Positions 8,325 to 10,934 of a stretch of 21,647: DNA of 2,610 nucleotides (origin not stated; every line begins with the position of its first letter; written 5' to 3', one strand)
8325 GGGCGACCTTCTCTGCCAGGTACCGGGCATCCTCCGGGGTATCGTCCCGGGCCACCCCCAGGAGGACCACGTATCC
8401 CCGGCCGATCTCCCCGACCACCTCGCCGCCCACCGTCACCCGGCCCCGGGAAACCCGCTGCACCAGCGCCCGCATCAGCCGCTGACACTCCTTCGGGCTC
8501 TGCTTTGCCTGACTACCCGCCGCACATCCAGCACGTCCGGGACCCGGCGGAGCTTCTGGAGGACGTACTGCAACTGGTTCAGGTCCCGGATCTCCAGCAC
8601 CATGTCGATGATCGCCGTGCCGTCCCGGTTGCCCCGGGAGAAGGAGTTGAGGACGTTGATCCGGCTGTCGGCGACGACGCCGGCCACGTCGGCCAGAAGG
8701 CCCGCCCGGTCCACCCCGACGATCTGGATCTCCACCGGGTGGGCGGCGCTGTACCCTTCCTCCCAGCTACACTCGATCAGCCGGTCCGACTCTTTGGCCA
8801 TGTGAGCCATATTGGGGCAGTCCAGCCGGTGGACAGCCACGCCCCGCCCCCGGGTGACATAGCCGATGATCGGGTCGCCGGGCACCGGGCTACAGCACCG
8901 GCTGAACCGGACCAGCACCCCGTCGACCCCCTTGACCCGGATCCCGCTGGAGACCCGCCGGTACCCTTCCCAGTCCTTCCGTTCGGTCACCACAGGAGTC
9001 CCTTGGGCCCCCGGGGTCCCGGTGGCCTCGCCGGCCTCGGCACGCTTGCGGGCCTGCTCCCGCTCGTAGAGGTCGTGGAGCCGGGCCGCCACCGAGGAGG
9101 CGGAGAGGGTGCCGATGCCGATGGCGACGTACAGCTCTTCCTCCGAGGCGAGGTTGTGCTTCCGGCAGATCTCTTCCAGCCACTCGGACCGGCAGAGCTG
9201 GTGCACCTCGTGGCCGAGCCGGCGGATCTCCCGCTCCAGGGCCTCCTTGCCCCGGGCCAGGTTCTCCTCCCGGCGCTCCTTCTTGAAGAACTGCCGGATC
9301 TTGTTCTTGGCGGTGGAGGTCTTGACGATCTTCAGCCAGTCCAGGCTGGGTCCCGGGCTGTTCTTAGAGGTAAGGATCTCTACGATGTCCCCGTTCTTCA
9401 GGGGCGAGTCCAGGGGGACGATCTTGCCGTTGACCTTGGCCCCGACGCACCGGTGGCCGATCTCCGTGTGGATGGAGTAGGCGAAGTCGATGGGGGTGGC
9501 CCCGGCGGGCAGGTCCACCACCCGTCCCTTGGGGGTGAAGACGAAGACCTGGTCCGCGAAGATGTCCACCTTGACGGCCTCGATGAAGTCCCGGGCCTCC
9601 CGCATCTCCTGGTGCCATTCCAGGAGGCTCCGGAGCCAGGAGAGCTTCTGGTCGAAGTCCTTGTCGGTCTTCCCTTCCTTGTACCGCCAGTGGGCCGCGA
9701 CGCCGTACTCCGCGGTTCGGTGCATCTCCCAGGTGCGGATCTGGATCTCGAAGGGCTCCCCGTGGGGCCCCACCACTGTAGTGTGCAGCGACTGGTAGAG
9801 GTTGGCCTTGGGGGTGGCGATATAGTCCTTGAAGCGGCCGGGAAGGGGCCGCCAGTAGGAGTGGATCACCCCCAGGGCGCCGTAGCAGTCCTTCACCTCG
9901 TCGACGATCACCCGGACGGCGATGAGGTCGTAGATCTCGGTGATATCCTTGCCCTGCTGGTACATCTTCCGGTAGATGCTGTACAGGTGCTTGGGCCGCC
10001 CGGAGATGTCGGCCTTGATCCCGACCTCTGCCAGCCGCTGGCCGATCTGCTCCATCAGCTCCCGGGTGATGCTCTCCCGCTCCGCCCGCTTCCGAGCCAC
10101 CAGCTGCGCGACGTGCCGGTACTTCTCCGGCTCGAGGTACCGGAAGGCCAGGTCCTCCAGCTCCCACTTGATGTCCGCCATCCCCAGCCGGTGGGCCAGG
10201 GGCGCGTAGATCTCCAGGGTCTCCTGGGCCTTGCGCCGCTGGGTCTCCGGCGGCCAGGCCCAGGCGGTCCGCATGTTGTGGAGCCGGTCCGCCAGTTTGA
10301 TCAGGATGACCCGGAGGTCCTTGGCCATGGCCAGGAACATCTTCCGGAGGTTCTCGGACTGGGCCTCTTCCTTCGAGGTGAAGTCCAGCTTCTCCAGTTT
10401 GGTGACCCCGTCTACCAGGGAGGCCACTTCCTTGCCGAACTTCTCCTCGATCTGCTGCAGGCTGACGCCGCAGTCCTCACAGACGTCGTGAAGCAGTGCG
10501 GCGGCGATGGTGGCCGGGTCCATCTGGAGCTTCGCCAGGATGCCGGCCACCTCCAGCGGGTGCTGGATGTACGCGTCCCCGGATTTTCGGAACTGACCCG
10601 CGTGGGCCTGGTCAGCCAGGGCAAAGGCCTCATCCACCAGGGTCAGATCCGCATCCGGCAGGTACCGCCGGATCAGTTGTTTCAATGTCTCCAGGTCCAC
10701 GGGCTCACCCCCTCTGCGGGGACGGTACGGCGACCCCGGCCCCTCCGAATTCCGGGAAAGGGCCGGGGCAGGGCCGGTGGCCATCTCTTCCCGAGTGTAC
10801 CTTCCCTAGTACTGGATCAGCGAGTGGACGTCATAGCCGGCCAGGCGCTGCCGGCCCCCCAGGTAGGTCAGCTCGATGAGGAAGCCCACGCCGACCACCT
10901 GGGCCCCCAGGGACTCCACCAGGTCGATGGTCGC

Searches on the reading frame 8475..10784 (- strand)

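Call 76: search_protein_families(library=pfam, proteins=[window:8475-10784:-])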
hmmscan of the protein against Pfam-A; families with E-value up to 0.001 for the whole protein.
window:8475-10784:- (769 aa): 9 families
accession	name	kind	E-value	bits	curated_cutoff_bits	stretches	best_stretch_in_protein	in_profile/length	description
PF13328.12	HD_4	-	5.7e-54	182.5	27.2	1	53-202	1-155/156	HD domain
PF04607.23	RelA_SpoT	-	6e-45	152.6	27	1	262-372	1-112/113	Region found in RelA / SpoT proteins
PF02824.27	TGS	-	3.6e-27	94.6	22.2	1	413-472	1-60/60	TGS domain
PF13291.12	ACT_4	-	3.4e-19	69.7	27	1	681-756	4-80/80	ACT domain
PF19296.4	RelA_AH_RIS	-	2.3e-16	60.9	23.8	1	485-668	2-184/185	RelA/SpoT, AH and RIS domains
PF01966.28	HD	-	1.4e-13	51.6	22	1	72-171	1-116/116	HD domain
PF01842.31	ACT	-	7.5e-08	32.5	27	1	685-749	2-65/66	ACT domain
PF22629.2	ACT_AHAS_ss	-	0.00019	22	27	1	687-752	2-66/67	AHAS small subunit-like ACT domain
PF02597.26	ThiS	-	0.0008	20.3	22.5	0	443-472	39-71/76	ThiS family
